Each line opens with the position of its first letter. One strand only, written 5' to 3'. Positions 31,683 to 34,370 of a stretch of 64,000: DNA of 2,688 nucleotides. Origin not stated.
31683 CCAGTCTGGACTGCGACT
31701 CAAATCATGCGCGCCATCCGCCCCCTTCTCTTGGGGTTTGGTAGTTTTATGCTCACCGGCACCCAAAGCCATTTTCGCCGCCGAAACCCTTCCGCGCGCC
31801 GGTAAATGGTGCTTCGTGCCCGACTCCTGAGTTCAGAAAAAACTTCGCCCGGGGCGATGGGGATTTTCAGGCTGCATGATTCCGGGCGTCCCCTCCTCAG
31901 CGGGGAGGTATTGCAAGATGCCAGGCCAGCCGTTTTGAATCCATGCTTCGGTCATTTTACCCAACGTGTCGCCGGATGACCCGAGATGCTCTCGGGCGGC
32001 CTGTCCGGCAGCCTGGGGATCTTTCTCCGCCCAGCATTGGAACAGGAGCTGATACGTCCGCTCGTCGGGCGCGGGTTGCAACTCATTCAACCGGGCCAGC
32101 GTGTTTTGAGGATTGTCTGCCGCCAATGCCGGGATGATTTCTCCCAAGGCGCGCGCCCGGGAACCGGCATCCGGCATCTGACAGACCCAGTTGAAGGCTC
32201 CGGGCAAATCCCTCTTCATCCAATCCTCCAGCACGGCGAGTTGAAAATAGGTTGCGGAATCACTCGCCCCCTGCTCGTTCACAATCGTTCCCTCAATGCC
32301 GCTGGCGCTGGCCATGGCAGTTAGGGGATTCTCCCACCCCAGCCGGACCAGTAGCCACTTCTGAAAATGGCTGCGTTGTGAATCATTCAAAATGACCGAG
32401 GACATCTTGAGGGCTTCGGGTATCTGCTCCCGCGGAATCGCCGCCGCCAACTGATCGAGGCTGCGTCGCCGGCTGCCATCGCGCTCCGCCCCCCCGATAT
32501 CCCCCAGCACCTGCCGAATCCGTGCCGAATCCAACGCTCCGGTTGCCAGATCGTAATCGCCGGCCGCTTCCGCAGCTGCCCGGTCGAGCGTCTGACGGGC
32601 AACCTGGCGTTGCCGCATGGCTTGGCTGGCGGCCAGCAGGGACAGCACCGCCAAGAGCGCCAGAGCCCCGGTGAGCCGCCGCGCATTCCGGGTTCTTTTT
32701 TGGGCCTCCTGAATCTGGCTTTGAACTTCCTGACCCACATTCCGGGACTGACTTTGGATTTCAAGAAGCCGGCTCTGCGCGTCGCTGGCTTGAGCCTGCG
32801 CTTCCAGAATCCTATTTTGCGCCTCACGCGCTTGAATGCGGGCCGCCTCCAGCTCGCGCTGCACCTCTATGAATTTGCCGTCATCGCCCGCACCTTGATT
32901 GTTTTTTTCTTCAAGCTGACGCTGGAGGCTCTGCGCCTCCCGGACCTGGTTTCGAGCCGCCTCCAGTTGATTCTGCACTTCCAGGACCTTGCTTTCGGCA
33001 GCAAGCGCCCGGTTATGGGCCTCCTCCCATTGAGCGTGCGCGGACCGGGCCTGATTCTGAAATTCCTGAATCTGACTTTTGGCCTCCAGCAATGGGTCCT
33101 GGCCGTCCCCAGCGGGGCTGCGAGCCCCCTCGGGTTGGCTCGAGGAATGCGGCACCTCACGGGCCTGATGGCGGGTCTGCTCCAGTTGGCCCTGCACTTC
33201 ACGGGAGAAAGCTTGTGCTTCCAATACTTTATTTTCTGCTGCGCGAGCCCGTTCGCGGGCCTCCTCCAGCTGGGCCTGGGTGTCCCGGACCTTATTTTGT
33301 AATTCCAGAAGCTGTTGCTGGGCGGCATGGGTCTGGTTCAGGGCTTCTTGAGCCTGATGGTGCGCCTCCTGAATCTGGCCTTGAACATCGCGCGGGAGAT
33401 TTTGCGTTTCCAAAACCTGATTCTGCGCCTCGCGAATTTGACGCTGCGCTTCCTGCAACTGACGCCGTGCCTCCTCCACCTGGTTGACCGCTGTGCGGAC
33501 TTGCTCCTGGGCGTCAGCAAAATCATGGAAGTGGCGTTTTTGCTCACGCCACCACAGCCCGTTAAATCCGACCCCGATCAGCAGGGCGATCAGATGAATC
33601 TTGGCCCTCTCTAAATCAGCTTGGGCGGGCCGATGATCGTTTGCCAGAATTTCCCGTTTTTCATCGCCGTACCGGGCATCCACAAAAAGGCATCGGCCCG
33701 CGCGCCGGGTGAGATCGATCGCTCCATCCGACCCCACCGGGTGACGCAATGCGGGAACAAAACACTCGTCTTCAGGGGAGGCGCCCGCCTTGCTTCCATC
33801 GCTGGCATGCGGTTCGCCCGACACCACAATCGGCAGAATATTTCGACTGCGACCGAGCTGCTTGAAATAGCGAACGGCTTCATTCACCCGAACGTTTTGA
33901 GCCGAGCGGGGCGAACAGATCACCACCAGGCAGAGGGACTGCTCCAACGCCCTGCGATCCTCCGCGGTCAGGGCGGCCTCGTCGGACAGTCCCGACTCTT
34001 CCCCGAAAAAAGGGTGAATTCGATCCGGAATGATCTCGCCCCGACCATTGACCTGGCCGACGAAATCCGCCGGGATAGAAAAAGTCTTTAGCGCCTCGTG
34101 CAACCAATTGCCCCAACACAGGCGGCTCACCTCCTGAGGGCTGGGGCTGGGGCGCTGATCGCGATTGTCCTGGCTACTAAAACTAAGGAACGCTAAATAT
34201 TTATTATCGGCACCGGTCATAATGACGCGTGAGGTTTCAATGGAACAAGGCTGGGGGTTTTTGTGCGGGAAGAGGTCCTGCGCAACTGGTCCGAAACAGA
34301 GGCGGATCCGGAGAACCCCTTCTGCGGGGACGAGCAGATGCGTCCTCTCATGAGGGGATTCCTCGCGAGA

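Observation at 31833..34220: Membrane-anchored TIR-like protein with a ~280-residue heptad stalk, inserted between smc and cobA-hemD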

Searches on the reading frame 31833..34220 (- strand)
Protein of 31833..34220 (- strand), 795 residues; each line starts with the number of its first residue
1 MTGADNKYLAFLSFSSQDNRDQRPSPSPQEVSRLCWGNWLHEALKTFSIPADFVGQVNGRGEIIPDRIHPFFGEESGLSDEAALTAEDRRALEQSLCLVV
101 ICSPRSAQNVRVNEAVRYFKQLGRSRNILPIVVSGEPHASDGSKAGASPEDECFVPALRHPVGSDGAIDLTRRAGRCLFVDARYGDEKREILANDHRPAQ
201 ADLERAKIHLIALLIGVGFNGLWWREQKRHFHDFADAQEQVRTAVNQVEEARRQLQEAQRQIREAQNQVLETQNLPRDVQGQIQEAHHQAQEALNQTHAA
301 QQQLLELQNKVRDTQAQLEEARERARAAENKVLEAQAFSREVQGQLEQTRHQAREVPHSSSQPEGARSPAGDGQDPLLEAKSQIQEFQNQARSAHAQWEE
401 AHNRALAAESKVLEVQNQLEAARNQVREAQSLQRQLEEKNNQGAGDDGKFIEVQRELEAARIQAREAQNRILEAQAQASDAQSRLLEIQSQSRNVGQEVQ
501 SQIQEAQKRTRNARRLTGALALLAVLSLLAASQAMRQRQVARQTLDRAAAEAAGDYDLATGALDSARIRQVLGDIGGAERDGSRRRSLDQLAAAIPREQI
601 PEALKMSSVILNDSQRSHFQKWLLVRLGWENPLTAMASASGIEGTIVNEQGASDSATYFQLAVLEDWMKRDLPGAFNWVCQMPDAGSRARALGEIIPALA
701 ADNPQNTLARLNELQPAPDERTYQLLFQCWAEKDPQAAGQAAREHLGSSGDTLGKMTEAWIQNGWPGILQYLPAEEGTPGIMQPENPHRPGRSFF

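Call 4: search_protein_families(library=pfam, proteins=[window:31833-34220:-], max_evalue=0.1)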
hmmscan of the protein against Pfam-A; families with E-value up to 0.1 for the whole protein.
window:31833-34220:- (795 aa): 3 families
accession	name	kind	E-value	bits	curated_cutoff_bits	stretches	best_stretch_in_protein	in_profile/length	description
PF00261.25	Tropomyosin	-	7.4e-06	26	38.6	1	238-334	54-150/242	Tropomyosin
PF13676.11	TIR_2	-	0.00087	20.2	28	1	84-135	40-93/122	TIR domain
PF06008.19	Laminin_I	-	0.026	14.7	34.6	1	289-362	159-233/259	Laminin Domain I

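Call 5: search_protein_families(library=padloc, proteins=[window:31833-34220:-], max_evalue=1)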
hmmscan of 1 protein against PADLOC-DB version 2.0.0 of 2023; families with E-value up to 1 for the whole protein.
window:31833-34220:- (795 aa): 6 families
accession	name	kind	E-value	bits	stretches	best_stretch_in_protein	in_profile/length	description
PDLC00551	JetC2|JetC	-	0.00024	17.1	1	226-512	738-1021/1365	DUF3584 domain; MukB-like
PDLC03859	LmuB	-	0.0014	15.9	1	233-509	179-485/611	-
PDLC00582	JetC3|JetC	-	0.017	10.9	2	234-352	786-903/1472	DUF3584 domain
PDLC00550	JetC2|JetC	-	0.044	9.5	1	232-399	334-501/1355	DUF3584 domain; MukB-like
PDLC00553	JetC2|JetC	-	0.059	9.2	2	315-569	744-998/1361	DUF3584 domain; MukB-like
PDLC03865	LmuB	-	0.48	6.5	1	247-512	541-784/1007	-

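Call 6: search_protein_families(library=ncbifam, proteins=[window:31833-34220:-], max_evalue=0.1)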
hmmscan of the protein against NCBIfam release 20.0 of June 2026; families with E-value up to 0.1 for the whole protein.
window:31833-34220:- (795 aa): 8 families
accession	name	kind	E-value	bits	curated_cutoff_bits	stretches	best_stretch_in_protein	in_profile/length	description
TIGR02168.1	SMC_prok_B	equivalog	3.5e-08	31.7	567.35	1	239-511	225-494/1181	chromosome segregation protein SMC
TIGR02169.1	SMC_prok_A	equivalog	0.00038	18.3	729.4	1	236-512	693-960/1165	chromosome segregation protein SMC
NF047515.1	SpiroCoCo_C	equivalog_domain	0.0005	19.3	125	1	233-359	63-188/313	SpiroCoCo family coiled-coil protein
NF033930.1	pneumo_PspA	exception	0.0015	17.4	850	1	228-429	40-232/659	pneumococcal surface protein A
TIGR04320.1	Surf_Exclu_PgrA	domain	0.0025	17.2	70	1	230-338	231-351/360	SEC10/PgrA surface exclusion domain-containing protein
NF003034.1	PRK03918.1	equivalog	0.0094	13.9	700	1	244-519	156-434/878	DNA double-strand break repair ATPase Rad50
NF045487.1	ASRP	equivalog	0.033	12.8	300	1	238-404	319-482/593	archaea-specific SMC-related protein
TIGR04527.1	mycoplas_twoTM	subfamily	0.058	13.1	125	1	244-397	38-165/248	MG_279/MG_280 family protein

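Call 13: find_encoding_contigs(protein=window:31833-34220:-, flank=10000, max_places=4)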
Protein window:31833-34220:- (795 aa): 16 contigs read that carry it; 4 places shown.
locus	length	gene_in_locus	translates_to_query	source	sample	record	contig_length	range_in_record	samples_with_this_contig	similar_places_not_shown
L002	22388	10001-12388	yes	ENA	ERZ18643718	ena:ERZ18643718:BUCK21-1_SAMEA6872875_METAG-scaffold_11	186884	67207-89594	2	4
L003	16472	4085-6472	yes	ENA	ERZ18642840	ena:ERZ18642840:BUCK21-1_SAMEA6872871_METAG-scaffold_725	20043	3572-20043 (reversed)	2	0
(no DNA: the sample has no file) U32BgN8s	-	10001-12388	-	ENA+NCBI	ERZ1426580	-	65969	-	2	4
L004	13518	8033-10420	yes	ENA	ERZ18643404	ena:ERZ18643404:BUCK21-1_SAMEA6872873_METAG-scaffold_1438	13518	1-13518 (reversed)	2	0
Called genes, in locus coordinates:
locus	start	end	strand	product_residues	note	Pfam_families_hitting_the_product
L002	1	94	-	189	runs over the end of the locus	PF02130:YbeY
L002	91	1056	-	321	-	PF01695:IstB_IS21, PF02562:PhoH, PF13604:AAA_30, PF13245:AAA_19 (weak)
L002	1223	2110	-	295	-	PF02311:AraC_binding, PF12833:HTH_18, PF00165:HTH_AraC (weak)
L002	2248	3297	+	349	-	PF01073:3Beta_HSD (weak), PF01370:Epimerase, PF16363:GDP_Man_Dehyd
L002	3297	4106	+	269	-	-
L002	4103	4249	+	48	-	-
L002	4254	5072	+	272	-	PF01467:CTP_transf_like (weak)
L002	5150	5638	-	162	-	PF11969:DcpS_C (weak), PF01230:HIT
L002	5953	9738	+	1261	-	PF02463:SMC_N, PF13175:AAA_15, PF13304:AAA_21 (weak), PF13476:AAA_23, PF06470:SMC_hinge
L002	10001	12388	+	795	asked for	PF00261:Tropomyosin (faint)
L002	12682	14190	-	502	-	PF00590:TP_methylase, PF02602:HEM4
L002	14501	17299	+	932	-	PF01751:Toprim, PF01131:Topoisom_bac, PF13342:Toprim_Crpt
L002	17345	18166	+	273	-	PF00561:Abhydrolase_1, PF00975:Thioesterase, PF07819:PGAP1 (weak), PF12146:Hydrolase_4, PF12697:Abhydrolase_6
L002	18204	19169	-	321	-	PF02899:Phage_int_SAM_1, PF13495:Phage_int_SAM_4 (faint), PF00589:Phage_integrase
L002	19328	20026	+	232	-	PF09976:TPR_21, PF13525:YfiO (faint), PF13174:TPR_6 (faint), PF14559:TPR_19 (faint), PF13428:TPR_14 (faint), PF00515:TPR_1 (faint), PF13432:TPR_16 (weak), PF13424:TPR_12, +2 more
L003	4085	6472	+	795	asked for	PF00261:Tropomyosin (faint)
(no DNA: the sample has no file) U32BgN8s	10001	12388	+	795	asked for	PF00261:Tropomyosin (faint)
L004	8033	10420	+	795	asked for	PF00261:Tropomyosin (faint)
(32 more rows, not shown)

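Call 71: list_cluster_members(proteins=[window:31833-34220:-, P0040, P0042])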
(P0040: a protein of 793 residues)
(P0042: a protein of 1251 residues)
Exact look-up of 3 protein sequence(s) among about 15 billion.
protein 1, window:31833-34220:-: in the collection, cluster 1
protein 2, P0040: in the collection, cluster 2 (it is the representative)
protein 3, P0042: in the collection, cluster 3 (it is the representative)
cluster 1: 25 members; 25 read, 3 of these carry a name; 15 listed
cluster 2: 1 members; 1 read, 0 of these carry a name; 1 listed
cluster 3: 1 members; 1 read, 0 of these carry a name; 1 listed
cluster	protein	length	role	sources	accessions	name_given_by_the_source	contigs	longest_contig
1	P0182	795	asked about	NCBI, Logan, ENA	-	-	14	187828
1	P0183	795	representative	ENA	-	-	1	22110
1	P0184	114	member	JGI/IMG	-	hypothetical protein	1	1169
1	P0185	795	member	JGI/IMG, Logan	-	hypothetical protein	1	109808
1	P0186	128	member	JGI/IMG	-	hypothetical protein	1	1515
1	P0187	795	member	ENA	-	-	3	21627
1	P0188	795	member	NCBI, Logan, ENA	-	-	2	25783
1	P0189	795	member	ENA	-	-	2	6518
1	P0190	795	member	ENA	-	-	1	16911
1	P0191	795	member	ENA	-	-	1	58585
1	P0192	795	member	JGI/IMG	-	-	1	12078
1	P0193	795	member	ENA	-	-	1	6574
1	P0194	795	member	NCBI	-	-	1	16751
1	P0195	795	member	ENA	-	-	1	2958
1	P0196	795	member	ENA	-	-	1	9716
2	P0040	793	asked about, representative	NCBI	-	-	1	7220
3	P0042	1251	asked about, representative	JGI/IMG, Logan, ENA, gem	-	-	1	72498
